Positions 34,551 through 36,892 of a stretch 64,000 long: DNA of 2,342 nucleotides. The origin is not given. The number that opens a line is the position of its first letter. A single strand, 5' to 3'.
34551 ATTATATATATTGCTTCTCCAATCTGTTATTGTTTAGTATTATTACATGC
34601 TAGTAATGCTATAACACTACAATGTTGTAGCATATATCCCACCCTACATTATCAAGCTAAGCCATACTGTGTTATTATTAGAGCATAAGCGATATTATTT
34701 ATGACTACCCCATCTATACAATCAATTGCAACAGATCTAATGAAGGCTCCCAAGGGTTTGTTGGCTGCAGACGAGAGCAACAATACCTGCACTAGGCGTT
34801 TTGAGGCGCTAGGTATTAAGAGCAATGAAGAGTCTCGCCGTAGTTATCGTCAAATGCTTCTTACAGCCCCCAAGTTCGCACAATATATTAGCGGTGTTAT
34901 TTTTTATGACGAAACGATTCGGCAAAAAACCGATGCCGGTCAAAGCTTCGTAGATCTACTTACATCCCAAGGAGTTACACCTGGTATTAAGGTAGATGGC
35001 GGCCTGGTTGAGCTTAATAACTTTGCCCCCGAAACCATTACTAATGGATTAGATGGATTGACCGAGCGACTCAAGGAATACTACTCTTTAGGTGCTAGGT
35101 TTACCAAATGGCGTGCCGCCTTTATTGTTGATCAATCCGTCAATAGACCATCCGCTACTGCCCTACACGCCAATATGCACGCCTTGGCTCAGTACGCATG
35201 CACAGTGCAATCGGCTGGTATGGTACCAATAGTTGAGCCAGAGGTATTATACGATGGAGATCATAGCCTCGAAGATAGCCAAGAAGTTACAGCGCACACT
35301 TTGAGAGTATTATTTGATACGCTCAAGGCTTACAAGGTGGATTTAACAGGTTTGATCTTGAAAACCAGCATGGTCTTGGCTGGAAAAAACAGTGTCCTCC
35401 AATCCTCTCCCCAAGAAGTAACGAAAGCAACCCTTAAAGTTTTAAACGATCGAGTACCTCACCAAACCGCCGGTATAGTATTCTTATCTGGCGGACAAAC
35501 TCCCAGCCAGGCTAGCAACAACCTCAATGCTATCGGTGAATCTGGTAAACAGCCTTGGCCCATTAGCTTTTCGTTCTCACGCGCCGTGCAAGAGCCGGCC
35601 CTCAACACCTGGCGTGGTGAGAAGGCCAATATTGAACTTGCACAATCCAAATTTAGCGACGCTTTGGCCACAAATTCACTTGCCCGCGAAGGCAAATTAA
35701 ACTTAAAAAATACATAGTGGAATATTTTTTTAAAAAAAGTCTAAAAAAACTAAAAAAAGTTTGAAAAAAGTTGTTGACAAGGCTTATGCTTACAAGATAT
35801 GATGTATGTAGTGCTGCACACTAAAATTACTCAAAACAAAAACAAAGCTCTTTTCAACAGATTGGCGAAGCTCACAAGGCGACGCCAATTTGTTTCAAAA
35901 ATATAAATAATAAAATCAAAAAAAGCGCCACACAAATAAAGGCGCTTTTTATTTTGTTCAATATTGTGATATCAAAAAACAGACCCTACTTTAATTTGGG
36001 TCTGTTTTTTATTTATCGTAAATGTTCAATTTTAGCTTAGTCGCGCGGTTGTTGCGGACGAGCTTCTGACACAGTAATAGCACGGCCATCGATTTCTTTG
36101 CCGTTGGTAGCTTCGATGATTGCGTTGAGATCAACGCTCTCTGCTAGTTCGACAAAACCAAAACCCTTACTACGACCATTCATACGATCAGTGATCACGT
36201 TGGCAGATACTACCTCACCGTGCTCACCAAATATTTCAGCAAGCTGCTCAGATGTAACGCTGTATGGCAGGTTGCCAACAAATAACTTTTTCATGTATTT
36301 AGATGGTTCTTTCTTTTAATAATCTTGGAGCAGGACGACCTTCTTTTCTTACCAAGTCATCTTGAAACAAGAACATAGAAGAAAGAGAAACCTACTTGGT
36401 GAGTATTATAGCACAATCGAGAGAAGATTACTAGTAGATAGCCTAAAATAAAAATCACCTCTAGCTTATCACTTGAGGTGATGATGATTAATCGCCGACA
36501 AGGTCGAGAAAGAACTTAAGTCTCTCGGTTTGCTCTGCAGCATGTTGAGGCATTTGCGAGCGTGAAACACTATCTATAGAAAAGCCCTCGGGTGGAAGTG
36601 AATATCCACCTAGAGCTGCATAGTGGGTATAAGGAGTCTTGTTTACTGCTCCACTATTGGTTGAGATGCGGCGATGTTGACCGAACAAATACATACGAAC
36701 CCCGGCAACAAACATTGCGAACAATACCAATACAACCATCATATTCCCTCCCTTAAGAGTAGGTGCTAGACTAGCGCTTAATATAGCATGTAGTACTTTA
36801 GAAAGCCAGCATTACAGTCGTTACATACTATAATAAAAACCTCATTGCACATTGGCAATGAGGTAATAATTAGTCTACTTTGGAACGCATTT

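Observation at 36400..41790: GC-richer islet of orphan genes abutting the 3' end of tmRNA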

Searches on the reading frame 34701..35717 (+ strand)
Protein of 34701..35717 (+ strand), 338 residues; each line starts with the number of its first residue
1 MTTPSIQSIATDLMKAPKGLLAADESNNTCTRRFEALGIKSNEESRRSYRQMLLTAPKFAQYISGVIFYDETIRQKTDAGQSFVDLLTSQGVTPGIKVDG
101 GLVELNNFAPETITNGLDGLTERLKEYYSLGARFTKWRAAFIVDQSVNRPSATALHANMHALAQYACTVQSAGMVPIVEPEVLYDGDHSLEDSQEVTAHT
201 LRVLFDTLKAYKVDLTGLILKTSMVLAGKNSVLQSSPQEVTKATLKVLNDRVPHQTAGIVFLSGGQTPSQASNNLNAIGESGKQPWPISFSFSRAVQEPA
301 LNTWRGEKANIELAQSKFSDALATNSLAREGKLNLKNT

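Call 16: find_related_loci(query=window:34701-35717:+, collection=genome_contigs, flank=10000)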
Query window:34701-35717:+ (338 aa) in genome_contigs; peptide patterns used: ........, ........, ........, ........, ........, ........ (x = any residue, [..] = any of these).
599 stretches matched a pattern (row limit reached: there are more); 568 encode a relative of the query (tblastn E <= 1e-3); the best 80 are kept; 80 distinct loci.
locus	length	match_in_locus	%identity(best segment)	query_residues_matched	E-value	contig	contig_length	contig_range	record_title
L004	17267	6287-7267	60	5-333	7e-134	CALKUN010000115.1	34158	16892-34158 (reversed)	MAG TPA_asm: uncultured Candidatus Saccharibacteria bacterium isolate SRR6231156_bin.93_CONCOCT_v1.1_MAG genome assembly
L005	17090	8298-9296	58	1-332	2e-128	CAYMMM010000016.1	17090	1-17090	MAG TPA_asm: uncultured Candidatus Saccharibacteria bacterium isolate SRP133034_co1_63 genome assembly, contig: NODE_313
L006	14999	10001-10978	58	4-331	5e-127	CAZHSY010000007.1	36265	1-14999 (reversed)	MAG TPA_asm: uncultured Candidatus Saccharibacteria bacterium isolate SRP170004_co1_321 genome assembly, contig: NODE_15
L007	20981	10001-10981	58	6-334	2e-125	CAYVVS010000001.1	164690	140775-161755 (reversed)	MAG TPA_asm: uncultured Candidatus Saccharibacteria bacterium isolate SRP170004_co1_322 genome assembly, contig: NODE_86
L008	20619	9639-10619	57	6-334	3e-125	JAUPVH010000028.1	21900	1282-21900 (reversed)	MAG: Patescibacteria group bacterium isolate erpe_2018_sw_27hr_WHONDRS-SW48-000094_B_bin.8 scaffold_336647, whole genome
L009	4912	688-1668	55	3-331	1e-119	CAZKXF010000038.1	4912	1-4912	MAG TPA_asm: uncultured Candidatus Saccharibacteria bacterium isolate SRP329715_co1_125 genome assembly, contig: NODE_27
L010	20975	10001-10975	55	5-331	4e-117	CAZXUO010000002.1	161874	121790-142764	MAG TPA_asm: uncultured Candidatus Saccharibacteria bacterium isolate SRP286056_co1_476 genome assembly, contig: NODE_55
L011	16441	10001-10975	54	5-331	7e-116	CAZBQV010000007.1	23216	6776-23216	MAG TPA_asm: uncultured Candidatus Saccharibacteria bacterium isolate SRP329715_co1_21 genome assembly, contig: NODE_314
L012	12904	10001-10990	52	1-332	6e-109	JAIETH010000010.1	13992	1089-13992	MAG: Patescibacteria group bacterium isolate time.spades.CONCOCT.1kb_028 c_000000000019, whole genome shotgun sequence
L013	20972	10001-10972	50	6-332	3e-106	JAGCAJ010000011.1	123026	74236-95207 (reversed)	Candidatus Saccharibacteria bacterium isolate RGIG9611 Yak_Duodenum-1__c226993, whole genome shotgun sequence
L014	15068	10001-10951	52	6-325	6e-106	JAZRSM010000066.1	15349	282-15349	MAG: Candidatus Nanosyncoccus sp. isolate T1900045346_YK20190036.MAGScoT_cleanbin_000070 SGB_6717_k141_2128536, whole ge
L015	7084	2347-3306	51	6-328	2e-105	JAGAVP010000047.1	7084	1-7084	Candidatus Saccharibacteria bacterium isolate RGIG8814 Water_deer_Ileum-3__c108755, whole genome shotgun sequence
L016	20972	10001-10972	50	6-332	6e-105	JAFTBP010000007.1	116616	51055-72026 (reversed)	Candidatus Saccharibacteria bacterium isolate RGIG3670 Goat_Rumen.Co__c1969356, whole genome shotgun sequence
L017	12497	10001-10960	52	13-334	4e-105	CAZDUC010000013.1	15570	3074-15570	MAG TPA_asm: uncultured Candidatus Saccharibacteria bacterium isolate SRP286056_co1_642 genome assembly, contig: NODE_46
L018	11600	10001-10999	51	3-332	3e-104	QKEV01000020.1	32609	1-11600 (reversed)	MAG: bacterium isolate SZUA-485 scaffold_2742, whole genome shotgun sequence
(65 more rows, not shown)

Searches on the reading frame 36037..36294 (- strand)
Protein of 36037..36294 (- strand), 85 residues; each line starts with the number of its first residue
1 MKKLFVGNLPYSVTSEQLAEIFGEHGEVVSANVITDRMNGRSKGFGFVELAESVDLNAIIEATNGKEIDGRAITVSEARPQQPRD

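Call 4: search_protein_families(library=pfam, proteins=[window:36037-36294:-], max_evalue=1)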
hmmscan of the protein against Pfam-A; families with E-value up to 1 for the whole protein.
window:36037-36294:- (85 aa): 2 families
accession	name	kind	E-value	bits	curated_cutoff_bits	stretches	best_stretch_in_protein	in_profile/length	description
PF00076.28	RRM_1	-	2.7e-23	82.1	20.7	1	4-73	1-69/70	RNA recognition motif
PF16367.11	RRM_7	-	0.00085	19.7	27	1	2-63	2-69/94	RNA recognition motif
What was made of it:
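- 36037..36294 (-): RRM-type RNA-binding protein gene; conserved left flank of the variable interval. Pfam RRM_1 E=2.7e-23 (call 4).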

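Call 19: find_encoding_contigs(protein=window:36037-36294:-, flank=10000, max_places=10)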
Protein window:36037-36294:- (85 aa): 6 contigs read that carry it; 5 places shown.
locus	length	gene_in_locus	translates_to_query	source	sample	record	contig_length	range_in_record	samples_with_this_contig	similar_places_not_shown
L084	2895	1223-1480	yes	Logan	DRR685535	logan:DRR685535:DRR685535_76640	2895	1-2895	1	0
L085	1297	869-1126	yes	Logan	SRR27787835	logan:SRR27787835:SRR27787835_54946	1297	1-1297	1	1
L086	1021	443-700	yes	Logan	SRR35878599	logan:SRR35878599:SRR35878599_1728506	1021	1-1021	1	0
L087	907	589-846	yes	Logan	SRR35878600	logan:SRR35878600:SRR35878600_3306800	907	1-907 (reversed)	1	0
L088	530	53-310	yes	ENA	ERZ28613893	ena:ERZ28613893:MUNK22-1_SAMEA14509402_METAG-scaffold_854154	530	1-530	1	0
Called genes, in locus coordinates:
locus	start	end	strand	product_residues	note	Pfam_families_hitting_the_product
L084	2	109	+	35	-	?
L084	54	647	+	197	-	PF03473:MOSC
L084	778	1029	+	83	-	-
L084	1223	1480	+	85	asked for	PF00076:RRM_1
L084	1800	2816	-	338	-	PF00274:Glycolytic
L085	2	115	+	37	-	?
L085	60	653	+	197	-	PF03473:MOSC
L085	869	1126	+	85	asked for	PF00076:RRM_1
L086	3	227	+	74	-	?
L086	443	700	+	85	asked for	PF00076:RRM_1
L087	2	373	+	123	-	?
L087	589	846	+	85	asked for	PF00076:RRM_1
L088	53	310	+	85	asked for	PF00076:RRM_1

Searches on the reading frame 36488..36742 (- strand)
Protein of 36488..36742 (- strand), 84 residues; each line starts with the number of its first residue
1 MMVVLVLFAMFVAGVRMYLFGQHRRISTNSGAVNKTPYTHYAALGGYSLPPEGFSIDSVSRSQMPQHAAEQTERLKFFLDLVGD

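Call 4: search_protein_families(library=pfam, proteins=[window:36488-36742:-], max_evalue=1)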
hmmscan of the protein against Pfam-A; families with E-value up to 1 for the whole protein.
window:36488-36742:- (84 aa): 0 families

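Call 5: search_protein_families(library=phrogs, proteins=[window:36488-36742:-], max_evalue=1)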
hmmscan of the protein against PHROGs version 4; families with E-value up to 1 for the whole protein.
window:36488-36742:- (84 aa): 2 families
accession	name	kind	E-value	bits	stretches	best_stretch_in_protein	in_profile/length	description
phrog_8334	-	unknown function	0.066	14.7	1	2-29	1-28/77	-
phrog_549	-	unknown function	0.16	12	1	17-68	196-247/353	-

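Call 6: search_protein_families(library=padloc, proteins=[window:36488-36742:-], max_evalue=1)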
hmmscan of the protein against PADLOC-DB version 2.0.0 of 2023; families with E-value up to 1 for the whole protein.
window:36488-36742:- (84 aa): 0 families

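Call 70: search_protein_families(library=ncbifam, proteins=[window:36488-36742:-], max_evalue=1)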
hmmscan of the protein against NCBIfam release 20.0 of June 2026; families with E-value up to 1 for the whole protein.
window:36488-36742:- (84 aa): 0 families

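Call 76: list_cluster_members(proteins=[window:36488-36739:-, window:39499-40026:+, window:40149-40571:+, window:40710-41066:-, window:41240-41611:-, L093:8420-9442:+, L003:4090-4536:-])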
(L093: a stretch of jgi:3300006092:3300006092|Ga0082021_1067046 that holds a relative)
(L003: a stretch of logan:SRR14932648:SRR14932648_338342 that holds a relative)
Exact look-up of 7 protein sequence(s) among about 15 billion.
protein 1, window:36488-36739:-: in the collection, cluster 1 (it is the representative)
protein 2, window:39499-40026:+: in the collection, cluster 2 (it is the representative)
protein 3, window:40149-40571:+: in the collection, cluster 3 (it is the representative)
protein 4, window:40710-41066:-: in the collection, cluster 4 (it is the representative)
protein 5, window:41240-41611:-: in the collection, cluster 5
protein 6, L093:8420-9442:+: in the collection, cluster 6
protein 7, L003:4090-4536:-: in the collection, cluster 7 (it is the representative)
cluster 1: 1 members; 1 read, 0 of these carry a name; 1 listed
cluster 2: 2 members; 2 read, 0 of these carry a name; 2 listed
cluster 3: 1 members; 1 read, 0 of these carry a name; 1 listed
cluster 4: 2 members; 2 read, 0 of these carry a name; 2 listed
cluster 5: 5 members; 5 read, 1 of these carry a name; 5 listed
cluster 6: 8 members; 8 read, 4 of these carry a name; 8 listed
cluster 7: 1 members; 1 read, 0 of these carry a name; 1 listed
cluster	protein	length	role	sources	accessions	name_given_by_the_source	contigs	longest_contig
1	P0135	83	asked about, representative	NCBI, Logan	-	-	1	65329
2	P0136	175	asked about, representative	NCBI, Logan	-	-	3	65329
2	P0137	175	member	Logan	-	-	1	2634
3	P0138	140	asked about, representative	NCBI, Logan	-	-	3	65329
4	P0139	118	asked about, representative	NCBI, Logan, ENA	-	-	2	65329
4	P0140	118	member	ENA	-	-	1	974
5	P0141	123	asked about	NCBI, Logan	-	-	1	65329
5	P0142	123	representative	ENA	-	-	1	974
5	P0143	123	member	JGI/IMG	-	hypothetical protein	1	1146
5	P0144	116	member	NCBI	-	-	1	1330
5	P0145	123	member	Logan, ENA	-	-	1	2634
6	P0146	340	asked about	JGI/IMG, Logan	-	-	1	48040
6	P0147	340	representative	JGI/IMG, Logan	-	endonuclease III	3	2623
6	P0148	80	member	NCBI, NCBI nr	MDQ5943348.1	MAG: hypothetical protein QG675_116, partial [Patescibacteria group bacterium] | hypothetical protein [Patescibacteria group bacterium]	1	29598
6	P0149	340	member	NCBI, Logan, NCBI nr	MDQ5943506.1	MAG: hypothetical protein QG675_274 [Patescibacteria group bacterium] | hypothetical protein [Patescibacteria group bacterium]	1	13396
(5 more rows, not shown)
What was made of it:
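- The window comes from a 65-kb NCBI contig, and all close relatives recovered are metagenomic (calls 16, 76).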
